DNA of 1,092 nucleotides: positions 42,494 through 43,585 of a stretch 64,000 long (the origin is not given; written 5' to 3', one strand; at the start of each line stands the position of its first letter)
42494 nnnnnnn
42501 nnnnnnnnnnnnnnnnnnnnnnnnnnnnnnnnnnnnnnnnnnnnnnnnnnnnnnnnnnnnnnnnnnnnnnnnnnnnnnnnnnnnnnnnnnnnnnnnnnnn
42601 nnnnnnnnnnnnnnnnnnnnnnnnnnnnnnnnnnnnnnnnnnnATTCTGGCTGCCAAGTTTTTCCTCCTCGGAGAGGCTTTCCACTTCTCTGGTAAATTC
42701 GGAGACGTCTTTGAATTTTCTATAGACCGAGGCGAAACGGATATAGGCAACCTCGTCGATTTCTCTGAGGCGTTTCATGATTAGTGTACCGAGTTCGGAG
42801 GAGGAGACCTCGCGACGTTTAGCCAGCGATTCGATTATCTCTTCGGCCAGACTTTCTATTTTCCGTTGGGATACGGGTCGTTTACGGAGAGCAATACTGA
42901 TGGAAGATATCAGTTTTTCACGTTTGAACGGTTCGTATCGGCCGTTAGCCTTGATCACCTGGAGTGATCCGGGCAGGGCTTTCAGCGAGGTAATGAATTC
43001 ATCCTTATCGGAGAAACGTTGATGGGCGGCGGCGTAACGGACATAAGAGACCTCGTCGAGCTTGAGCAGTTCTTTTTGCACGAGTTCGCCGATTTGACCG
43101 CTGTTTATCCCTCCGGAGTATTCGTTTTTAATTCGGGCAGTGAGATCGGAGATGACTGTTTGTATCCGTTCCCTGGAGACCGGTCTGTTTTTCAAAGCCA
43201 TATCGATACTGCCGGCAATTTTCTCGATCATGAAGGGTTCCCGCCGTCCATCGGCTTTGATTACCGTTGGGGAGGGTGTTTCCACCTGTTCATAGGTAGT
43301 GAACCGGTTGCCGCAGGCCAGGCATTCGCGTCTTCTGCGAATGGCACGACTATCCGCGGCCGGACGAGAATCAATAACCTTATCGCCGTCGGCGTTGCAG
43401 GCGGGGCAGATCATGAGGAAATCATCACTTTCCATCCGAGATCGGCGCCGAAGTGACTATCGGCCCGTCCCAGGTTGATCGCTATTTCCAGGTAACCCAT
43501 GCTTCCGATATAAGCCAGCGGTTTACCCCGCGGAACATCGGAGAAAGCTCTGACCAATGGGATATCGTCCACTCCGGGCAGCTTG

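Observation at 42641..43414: NrdR repressor with a tandem duplication of the ATP-cone domain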

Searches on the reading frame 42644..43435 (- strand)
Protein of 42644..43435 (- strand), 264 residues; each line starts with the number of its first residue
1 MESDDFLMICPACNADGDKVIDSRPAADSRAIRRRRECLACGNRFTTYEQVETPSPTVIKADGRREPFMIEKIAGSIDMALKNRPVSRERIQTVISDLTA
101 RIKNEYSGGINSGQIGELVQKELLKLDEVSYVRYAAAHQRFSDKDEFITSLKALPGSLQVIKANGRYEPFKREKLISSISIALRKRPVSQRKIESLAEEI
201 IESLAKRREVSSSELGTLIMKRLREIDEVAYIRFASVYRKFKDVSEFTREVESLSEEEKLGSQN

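Call 3: search_protein_families(library=pfam, proteins=[window:42644-43435:-], max_evalue=1)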
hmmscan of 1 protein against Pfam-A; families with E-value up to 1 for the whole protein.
window:42644-43435:- (264 aa): 8 families
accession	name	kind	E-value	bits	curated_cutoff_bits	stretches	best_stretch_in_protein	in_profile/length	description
PF03477.21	ATP-cone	-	7.1e-37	126.3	25.8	2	159-243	2-87/88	ATP cone domain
PF22811.2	Zn_ribbon_NrdR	-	1.1e-20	73.7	27.2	1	8-49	1-42/42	Transcriptional repressor NrdR-like, N-terminal domain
PF23430.1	DUF7117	-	0.0013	18.8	28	1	32-146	3-120/232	Family of unknown function (DUF7117)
PF02179.21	BAG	-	0.052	14.5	23.4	0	115-131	35-51/78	BAG domain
PF09723.15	Zn_ribbon_8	-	0.11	13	34.4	0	4-20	23-40/41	Zinc ribbon domain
PF00216.26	Bac_DNA_binding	-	0.13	13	22.4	1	185-222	17-54/90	Bacterial DNA-binding protein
PF11829.13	DUF3349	-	0.3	12.3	28.3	0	181-224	27-70/94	Protein of unknown function (DUF3349)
PF23455.1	DUF7129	-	0.6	10.3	30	1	36-51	12-27/45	Domain of unknown function (DUF7129)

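Call 4: search_protein_families(library=ncbifam, proteins=[window:42644-43435:-], max_evalue=1)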
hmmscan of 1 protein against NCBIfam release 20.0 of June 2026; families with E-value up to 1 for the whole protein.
window:42644-43435:- (264 aa): 8 families
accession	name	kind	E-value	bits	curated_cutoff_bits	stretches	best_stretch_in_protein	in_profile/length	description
TIGR00244.1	TIGR00244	equivalog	3.3e-72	241.3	124.65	2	8-154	1-147/147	transcriptional regulator NrdR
NF006732.0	PRK09263.1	equivalog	1.5e-10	40.1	657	2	158-250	3-93/712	anaerobic ribonucleoside-triphosphate reductase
NF006126.0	PRK08270.1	equivalog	2.9e-07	29.1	548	2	159-244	4-90/684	ribonucleoside triphosphate reductase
NF005497.0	PRK07111.1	equivalog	7e-07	28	764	2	57-144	4-97/746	anaerobic ribonucleoside triphosphate reductase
NF005010.0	PRK06406.1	subfamily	0.00015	20.1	1125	2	159-250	6-100/771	vitamin B12-dependent ribonucleotide reductase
NF009028.0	PRK12364.1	equivalog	0.00022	19.4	1377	2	159-217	2-66/842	ribonucleoside-diphosphate reductase subunit alpha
TIGR02605.1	CxxC_CxxC_SSSS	subfamily_domain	0.1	12.7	31.3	0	4-22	23-42/52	FmdB family zinc ribbon protein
TIGR00439.2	FtsX_Gneg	equivalog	0.21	10.7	255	1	190-231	126-167/292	permease-like cell division protein FtsX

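Call 7: find_homologous_proteins(query=window:42644-43414:-, max_evalue=1e-10)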
Query seq(257 aa) (257 aa): 7993 proteins with E <= 1e-10 among 8000 candidates; the best 120 are listed.
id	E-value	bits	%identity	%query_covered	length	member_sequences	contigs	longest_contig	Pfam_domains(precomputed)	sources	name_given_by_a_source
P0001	3.6e-158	542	100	100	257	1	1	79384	PF22811.3,PF03477.22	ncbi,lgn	-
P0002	3.7e-125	434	80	95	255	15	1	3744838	PF22811.3,PF03477.22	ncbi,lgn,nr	ncbi:MAG: transcriptional repressor NrdR [Candidatus Zixiibacteriota bacterium]|nr:MAG: transcriptio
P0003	1.2e-117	410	74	94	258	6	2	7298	PF22811.3,PF03477.22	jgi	jgi:transcriptional repressor NrdR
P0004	1.8e-117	409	76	98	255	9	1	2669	PF22811.3,PF03477.22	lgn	-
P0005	2.0e-117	409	74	98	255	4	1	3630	PF22811.3,PF03477.22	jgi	-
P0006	3.4e-117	408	74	98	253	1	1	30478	PF22811.3,PF03477.22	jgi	jgi:transcriptional repressor NrdR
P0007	3.8e-117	408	74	98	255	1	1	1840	PF22811.3,PF03477.22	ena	-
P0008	4.6e-117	408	75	99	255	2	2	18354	PF22811.3,PF03477.22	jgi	jgi:transcriptional repressor NrdR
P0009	6.8e-117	407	73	98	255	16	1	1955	PF22811.3,PF03477.22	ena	-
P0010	2.0e-116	406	73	98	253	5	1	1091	PF22811.3,PF03477.22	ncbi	-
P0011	4.3e-116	405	73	98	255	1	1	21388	PF22811.3,PF03477.22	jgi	jgi:transcriptional repressor NrdR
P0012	1.5e-115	403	72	99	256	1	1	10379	PF22811.3,PF03477.22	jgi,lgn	jgi:transcriptional repressor NrdR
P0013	2.2e-115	402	74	98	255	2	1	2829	PF22811.3,PF03477.22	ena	-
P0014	3.7e-115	401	72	98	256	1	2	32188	PF22811.3,PF03477.22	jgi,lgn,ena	jgi:transcriptional repressor NrdR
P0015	1.1e-114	400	74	98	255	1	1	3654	PF22811.3,PF03477.22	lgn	-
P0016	1.6e-114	399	71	99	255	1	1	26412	PF22811.3,PF03477.22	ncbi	-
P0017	2.5e-114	399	73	98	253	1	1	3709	PF22811.3,PF03477.22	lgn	-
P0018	5.1e-114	398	72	98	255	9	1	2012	PF22811.3,PF03477.22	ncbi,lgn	-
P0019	1.9e-113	396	71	97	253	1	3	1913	PF22811.3,PF03477.22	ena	-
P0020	3.7e-113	395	73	98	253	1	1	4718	PF22811.3,PF03477.22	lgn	-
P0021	4.2e-113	395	73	98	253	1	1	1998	PF22811.3,PF03477.22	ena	-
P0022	4.3e-113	395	71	98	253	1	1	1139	PF22811.3,PF03477.22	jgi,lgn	jgi:transcriptional repressor NrdR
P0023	5.4e-113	394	70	97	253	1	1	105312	PF22811.3,PF03477.22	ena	-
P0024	5.9e-113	394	72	98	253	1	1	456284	PF22811.3,PF03477.22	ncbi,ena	-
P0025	6.6e-113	394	72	98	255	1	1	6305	PF22811.3,PF03477.22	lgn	-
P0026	9.2e-113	394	71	98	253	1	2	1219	PF22811.3,PF03477.22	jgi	jgi:transcriptional repressor NrdR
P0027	1.4e-112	393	70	97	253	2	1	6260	PF22811.3,PF03477.22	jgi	jgi:transcriptional repressor NrdR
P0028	1.4e-112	393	72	98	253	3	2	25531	PF22811.3,PF03477.22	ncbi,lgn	-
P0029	1.7e-112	393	73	98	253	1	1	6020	PF22811.3,PF03477.22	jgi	jgi:transcriptional repressor NrdR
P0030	1.9e-112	393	70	97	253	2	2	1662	PF22811.3,PF03477.22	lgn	-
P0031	3.2e-112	392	70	100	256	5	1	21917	PF22811.3,PF03477.22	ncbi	ncbi:MAG: transcriptional regulator NrdR [candidate division Zixibacteria bacterium]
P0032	3.7e-112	392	73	98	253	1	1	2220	PF22811.3,PF03477.22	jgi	jgi:transcriptional repressor NrdR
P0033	3.8e-112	392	70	98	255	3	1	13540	PF22811.3,PF03477.22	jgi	-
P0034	4.3e-112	391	70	98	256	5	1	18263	PF22811.3,PF03477.22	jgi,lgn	jgi:transcriptional repressor NrdR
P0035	5.8e-112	391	70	97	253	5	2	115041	PF22811.3,PF03477.22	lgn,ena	-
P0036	1.5e-111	390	71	100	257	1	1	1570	PF22811.3,PF03477.22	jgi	-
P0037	1.6e-111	390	70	100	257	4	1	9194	PF22811.3,PF03477.22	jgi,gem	-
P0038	1.8e-111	389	71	98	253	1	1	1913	PF22811.3,PF03477.22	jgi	jgi:transcriptional repressor NrdR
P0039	1.3e-110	387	71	98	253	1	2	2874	PF22811.3,PF03477.22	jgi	jgi:transcriptional repressor NrdR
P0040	2.9e-110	385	68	97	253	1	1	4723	PF22811.3,PF03477.22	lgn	-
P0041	3.3e-110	385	70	100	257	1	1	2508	PF22811.3,PF03477.22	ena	-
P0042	6.2e-110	384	70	100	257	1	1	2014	PF22811.3,PF03477.22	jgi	jgi:transcriptional repressor NrdR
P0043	2.1e-109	383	68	98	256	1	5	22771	PF22811.3,PF03477.22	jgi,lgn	jgi:transcriptional repressor NrdR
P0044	2.3e-109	383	68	98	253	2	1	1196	PF22811.3,PF03477.22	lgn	-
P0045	2.6e-109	382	70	98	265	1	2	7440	PF22811.3,PF03477.22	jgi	jgi:transcriptional repressor NrdR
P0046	4.0e-109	382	69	98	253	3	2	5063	PF22811.3,PF03477.22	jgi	jgi:transcriptional repressor NrdR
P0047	1.3e-108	380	68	97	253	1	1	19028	PF22811.3,PF03477.22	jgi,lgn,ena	-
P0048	1.3e-107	377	69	98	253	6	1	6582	PF22811.3,PF03477.22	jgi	jgi:transcriptional repressor NrdR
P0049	1.2e-99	351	61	98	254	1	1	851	PF22811.3,PF03477.22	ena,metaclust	metaclust:\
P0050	2.6e-85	304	69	82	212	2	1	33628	PF03477.22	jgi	-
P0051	1.4e-75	272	72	70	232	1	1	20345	PF03477.22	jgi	jgi:transcriptional repressor NrdR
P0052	2.2e-68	248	49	96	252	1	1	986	PF22811.3,PF03477.22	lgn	-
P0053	5.8e-62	227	67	64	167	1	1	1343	PF03477.22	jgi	jgi:transcriptional regulator NrdR family protein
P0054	1.0e-61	227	44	96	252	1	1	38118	PF22811.3,PF03477.22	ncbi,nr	ncbi:MAG: transcriptional repressor NrdR [candidate division Zixibacteria bacterium]|nr:transcriptio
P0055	8.1e-60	220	74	56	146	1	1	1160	PF03477.22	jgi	jgi:transcriptional repressor NrdR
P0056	1.4e-51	194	46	57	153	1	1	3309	PF22811.3,PF03477.22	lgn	-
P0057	7.9e-50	188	51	57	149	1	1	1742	PF22811.3,PF03477.22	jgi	jgi:transcriptional repressor NrdR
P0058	8.1e-50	188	47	57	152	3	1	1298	PF22811.3,PF03477.22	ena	-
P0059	2.0e-49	186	50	57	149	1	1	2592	PF22811.3,PF03477.22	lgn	-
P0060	4.3e-49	185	48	57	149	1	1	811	PF22811.3,PF03477.22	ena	-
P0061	7.4e-49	185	48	57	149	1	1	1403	PF22811.3,PF03477.22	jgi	jgi:transcriptional repressor NrdR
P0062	1.0e-48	184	49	57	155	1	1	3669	PF22811.3,PF03477.22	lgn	-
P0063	1.3e-48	184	47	57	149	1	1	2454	PF22811.3,PF03477.22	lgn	-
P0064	3.0e-48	183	50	57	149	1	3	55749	PF22811.3,PF03477.22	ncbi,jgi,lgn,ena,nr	ncbi:MAG TPA: transcriptional repressor NrdR [Candidatus Latescibacteria bacterium]|nr:transcription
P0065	8.7e-48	181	46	60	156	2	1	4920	PF22811.3,PF03477.22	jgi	jgi:transcriptional repressor NrdR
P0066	1.0e-47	181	46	57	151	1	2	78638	PF22811.3,PF03477.22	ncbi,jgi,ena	jgi:transcriptional repressor NrdR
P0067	1.1e-47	181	47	57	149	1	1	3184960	PF22811.3,PF03477.22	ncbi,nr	ncbi:MAG: transcriptional repressor NrdR [Candidatus Zixiibacteriota bacterium]|nr:MAG: transcriptio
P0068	1.5e-47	180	46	56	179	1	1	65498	PF22811.3,PF03477.22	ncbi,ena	-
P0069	1.6e-47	180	49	57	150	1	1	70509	PF22811.3,PF03477.22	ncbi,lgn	ncbi:MAG: transcriptional regulator NrdR [Verrucomicrobiota bacterium]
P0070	3.0e-47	179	46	57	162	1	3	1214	PF22811.3,PF03477.22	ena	-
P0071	3.4e-47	179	48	57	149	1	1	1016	PF22811.3,PF03477.22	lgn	-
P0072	3.7e-47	179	47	57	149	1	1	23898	PF22811.3,PF03477.22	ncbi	-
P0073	4.4e-47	179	46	57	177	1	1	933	PF22811.3,PF03477.22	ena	-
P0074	5.9e-47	178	45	57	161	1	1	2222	PF22811.3,PF03477.22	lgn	-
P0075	6.0e-47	178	46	57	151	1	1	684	PF22811.3,PF03477.22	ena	-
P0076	1.0e-46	178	46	57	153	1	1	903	PF22811.3,PF03477.22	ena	-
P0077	1.1e-46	178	46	54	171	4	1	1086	PF22811.3,PF03477.22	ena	-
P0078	1.2e-46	177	44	58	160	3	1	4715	PF22811.3,PF03477.22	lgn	-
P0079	1.6e-46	177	46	58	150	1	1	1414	PF22811.3,PF03477.22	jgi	-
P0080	2.0e-46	177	45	60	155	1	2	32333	PF22811.3,PF03477.22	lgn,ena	-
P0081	2.4e-46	176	46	57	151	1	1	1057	PF22811.3,PF03477.22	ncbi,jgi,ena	jgi:transcriptional repressor NrdR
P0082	2.4e-46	176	46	58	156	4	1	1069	PF22811.3,PF03477.22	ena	-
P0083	2.6e-46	176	46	57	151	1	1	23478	PF22811.3,PF03477.22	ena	-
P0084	2.7e-46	176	46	57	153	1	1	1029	PF22811.3,PF03477.22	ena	-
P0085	2.8e-46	176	45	58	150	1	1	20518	PF22811.3,PF03477.22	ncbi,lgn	-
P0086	2.9e-46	176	46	57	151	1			PF22811.3,PF03477.22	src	-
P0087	3.5e-46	176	46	57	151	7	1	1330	PF22811.3,PF03477.22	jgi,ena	-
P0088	4.2e-46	176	44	59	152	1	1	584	PF22811.3,PF03477.22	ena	-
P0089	4.8e-46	175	47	57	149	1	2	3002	PF22811.3,PF03477.22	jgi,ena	-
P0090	5.7e-46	175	48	57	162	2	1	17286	PF22811.3,PF03477.22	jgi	jgi:transcriptional repressor NrdR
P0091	7.2e-46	175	45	58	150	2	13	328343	PF22811.3,PF03477.22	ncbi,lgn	-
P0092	8.7e-46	175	46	58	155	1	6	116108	PF22811.3,PF03477.22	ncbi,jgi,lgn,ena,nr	ncbi:MAG: transcriptional repressor NrdR [Clostridiaceae bacterium]|jgi:transcriptional repressor Nr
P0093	9.1e-46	174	45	60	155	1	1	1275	PF22811.3,PF03477.22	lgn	-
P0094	9.3e-46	174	47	57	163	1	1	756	PF22811.3,PF03477.22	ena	-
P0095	1.0e-45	174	46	57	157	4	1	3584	PF22811.3,PF03477.22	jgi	-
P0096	1.1e-45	174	46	57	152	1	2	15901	PF22811.3,PF03477.22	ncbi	-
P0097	1.1e-45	174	45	60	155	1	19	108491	PF22811.3,PF03477.22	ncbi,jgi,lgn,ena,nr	ncbi:MAG: transcriptional repressor NrdR [Clostridiaceae bacterium]|jgi:transcriptional repressor Nr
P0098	1.1e-45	174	46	57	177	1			PF22811.3,PF03477.22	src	-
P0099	1.1e-45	174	47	57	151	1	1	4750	PF22811.3,PF03477.22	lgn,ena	-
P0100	1.1e-45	174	45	60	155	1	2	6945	PF22811.3,PF03477.22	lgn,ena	-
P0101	1.2e-45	174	48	57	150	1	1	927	PF22811.3,PF03477.22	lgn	-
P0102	1.4e-45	174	45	57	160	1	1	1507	PF22811.3,PF03477.22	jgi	-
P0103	1.5e-45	174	47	57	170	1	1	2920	PF22811.3,PF03477.22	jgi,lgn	jgi:transcriptional repressor NrdR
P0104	1.5e-45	174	46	57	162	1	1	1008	PF22811.3,PF03477.22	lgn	-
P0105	1.5e-45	174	45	57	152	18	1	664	PF22811.3,PF03477.22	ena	-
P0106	1.6e-45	174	46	57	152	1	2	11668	PF22811.3,PF03477.22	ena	-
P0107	1.6e-45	174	46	58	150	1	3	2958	PF22811.3,PF03477.22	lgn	-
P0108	1.6e-45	174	46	57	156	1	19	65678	PF22811.3,PF03477.22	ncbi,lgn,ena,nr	ncbi:MAG: transcriptional repressor NrdR [Clostridiaceae bacterium]|nr:transcriptional repressor Nrd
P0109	1.7e-45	174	45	58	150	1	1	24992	PF22811.3,PF03477.22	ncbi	-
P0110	2.1e-45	173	49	57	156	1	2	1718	PF22811.3,PF03477.22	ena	-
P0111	2.1e-45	173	48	57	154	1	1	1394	PF22811.3,PF03477.22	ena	-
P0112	2.1e-45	173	48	57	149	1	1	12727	PF22811.3,PF03477.22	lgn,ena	-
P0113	2.2e-45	173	44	57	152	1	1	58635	PF22811.3,PF03477.22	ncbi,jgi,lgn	-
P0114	2.2e-45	173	47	57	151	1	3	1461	PF22811.3,PF03477.22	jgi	jgi:transcriptional repressor NrdR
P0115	2.5e-45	173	45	62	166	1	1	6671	PF22811.3,PF03477.22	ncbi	-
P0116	2.6e-45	173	46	57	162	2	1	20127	PF22811.3,PF03477.22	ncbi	-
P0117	2.7e-45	173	47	57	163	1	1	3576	PF22811.3,PF03477.22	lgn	-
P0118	2.7e-45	173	46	56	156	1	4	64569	PF22811.3,PF03477.22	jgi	jgi:transcriptional repressor NrdR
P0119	2.7e-45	173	42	59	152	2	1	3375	PF22811.3,PF03477.22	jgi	jgi:transcriptional repressor NrdR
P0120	2.8e-45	173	44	58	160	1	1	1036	PF22811.3,PF03477.22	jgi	jgi:transcriptional repressor NrdR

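Call 29: find_encoding_contigs(protein=P0067, flank=10000, max_places=2)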
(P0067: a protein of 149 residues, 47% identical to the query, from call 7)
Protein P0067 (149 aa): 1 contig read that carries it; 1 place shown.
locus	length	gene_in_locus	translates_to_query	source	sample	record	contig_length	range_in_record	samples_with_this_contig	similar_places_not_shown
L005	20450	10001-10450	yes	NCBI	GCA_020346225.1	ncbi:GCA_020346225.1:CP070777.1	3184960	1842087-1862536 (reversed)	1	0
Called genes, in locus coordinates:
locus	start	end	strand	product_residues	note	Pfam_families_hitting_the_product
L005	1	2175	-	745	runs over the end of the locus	PF17874:TPR_MalT, PF13424:TPR_12 (weak), PF17874:TPR_MalT (weak), PF00158:Sigma54_activat, PF14532:Sigma54_activ_2, PF07728:AAA_5, PF25601:AAA_lid_14, PF02954:HTH_8, +2 more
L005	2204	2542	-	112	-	-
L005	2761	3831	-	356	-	PF01380:SIS (weak), PF10432:bact-PGI_C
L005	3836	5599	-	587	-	PF05524:PEP-utilisers_N, PF00391:PEP-utilizers, PF02896:PEP-utilizers_C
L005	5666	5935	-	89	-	PF00381:PTS-HPr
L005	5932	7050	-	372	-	PF12826:HHH_2 (faint), PF14520:HHH_5 (weak), PF02481:DNA_processg_A, PF18306:LDcluster4 (faint), PF17782:WHD_DprA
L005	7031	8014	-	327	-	PF01018:GTP1_OBG, PF01926:MMR_HSR1, PF02421:FeoB_N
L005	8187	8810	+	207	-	PF01066:CDP-OH_P_transf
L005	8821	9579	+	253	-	PF00294:PfkB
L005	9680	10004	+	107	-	PF00515:TPR_1 (weak), PF07719:TPR_2 (faint), PF13424:TPR_12, PF13176:TPR_7 (faint), PF13181:TPR_8 (weak), PF13374:TPR_10 (faint)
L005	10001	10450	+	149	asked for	PF22811:Zn_ribbon_NrdR, PF03477:ATP-cone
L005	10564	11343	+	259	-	PF00902:TatC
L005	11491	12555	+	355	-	PF19238:Radical_SAM_2, PF04055:Radical_SAM (faint), PF04459:DUF512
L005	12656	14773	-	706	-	PF01261:AP_endonuc_2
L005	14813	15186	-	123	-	-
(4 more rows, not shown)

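Call 44: find_related_loci(query=window:42644-43414:-, collection=genome_contigs, flank=3000)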
Query window:42644-43414:- (257 aa) in genome_contigs; peptide patterns used: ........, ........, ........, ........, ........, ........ (x = any residue, [..] = any of these).
242 stretches matched a pattern; 5 encode a relative of the query (tblastn E <= 1e-3); 5 distinct loci.
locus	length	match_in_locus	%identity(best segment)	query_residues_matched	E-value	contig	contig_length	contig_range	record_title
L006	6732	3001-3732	80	1-244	6e-131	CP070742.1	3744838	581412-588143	MAG: Candidatus Zixiibacteriota bacterium isolate bin38 chromosome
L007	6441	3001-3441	47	1-247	4e-42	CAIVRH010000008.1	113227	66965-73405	uncultured candidate division Zixibacteria bacterium isolate AM-sed-core3-D1_bin-832 genome assembly, contig: bin-832:08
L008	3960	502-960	42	1-247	2e-39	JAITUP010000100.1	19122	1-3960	MAG: Chitinispirillales bacterium isolate Spi319_bin3 k119_1081072, whole genome shotgun sequence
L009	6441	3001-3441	42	1-247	3e-38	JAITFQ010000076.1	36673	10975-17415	MAG: Chitinispirillales bacterium isolate Pal332_bin12 k119_482001, whole genome shotgun sequence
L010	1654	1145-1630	41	1-254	3e-35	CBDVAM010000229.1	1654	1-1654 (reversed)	MAG TPA_asm: uncultured Phycisphaerales bacterium isolate SRR22302374_binner23_Refined_51 genome assembly, contig: ERZ26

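Call 46: find_encoding_contigs(protein=P0135, flank=6000, max_places=2)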
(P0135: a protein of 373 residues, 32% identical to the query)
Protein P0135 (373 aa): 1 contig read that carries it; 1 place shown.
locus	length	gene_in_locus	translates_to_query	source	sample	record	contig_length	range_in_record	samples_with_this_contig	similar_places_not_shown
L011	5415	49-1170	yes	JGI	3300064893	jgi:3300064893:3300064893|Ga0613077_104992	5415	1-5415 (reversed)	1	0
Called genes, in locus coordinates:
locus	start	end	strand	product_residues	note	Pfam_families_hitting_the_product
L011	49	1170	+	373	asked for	PF22811:Zn_ribbon_NrdR (weak), PF03477:ATP-cone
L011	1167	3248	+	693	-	PF08471:Ribonuc_red_2_N, PF02867:Ribonuc_red_lgC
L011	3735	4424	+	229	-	-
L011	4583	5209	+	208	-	PF00440:TetR_N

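Call 47: find_encoding_contigs(protein=P0150, flank=10000, max_places=2)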
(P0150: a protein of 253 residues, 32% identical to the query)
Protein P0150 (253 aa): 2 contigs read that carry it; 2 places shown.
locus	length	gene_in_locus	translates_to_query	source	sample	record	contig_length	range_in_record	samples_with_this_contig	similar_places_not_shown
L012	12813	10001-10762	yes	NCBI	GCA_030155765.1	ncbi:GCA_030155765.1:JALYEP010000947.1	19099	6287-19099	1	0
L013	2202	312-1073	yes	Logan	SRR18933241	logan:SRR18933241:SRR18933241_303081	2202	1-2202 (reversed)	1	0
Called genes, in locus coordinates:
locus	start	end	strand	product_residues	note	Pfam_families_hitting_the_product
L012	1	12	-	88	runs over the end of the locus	PF12844:HTH_19 (weak), PF13560:HTH_31, PF01381:HTH_3, PF13443:HTH_26 (weak)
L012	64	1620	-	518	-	PF13646:HEAT_2 (faint)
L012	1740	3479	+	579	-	PF01555:N6_N4_Mtase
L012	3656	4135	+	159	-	-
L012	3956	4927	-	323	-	PF01548:DEDD_Tnp_IS110, PF02371:Transposase_20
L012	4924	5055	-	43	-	-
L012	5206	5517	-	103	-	PF13242:Hydrolase_like (weak)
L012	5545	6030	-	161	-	-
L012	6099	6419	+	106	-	-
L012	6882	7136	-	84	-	PF13560:HTH_31, PF01381:HTH_3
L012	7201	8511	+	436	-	-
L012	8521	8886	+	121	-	-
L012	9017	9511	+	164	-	PF13087:AAA_12 (weak), PF13538:UvrD_C_2 (weak)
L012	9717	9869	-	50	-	-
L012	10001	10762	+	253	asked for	PF22811:Zn_ribbon_NrdR, PF03477:ATP-cone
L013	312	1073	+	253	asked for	PF22811:Zn_ribbon_NrdR, PF03477:ATP-cone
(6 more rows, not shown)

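Call 51: find_homologous_proteins(query=P0135, max_evalue=1e-20)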
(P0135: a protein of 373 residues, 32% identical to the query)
Query P0135 (373 aa): 10 proteins with E <= 1e-20 among 6192 candidates.
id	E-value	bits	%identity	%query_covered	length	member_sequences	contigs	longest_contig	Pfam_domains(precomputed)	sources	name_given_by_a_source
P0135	3.5e-244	828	100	100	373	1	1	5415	PF22811.3,PF03477.22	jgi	jgi:transcriptional repressor NrdR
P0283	6.1e-31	126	36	65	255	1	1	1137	PF03477.22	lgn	-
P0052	5.1e-29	120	32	66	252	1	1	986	PF22811.3,PF03477.22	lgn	-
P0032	4.5e-27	113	32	67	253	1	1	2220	PF22811.3,PF03477.22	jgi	jgi:transcriptional repressor NrdR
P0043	7.2e-27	113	30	67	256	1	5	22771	PF22811.3,PF03477.22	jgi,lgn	jgi:transcriptional repressor NrdR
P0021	9.7e-27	112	32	67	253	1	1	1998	PF22811.3,PF03477.22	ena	-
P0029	4.3e-25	107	32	67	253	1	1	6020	PF22811.3,PF03477.22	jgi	jgi:transcriptional repressor NrdR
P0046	3.3e-24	104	31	67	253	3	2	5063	PF22811.3,PF03477.22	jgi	jgi:transcriptional repressor NrdR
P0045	6.4e-24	103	30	68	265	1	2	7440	PF22811.3,PF03477.22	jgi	jgi:transcriptional repressor NrdR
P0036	1.5e-23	102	29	67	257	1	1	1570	PF22811.3,PF03477.22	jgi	-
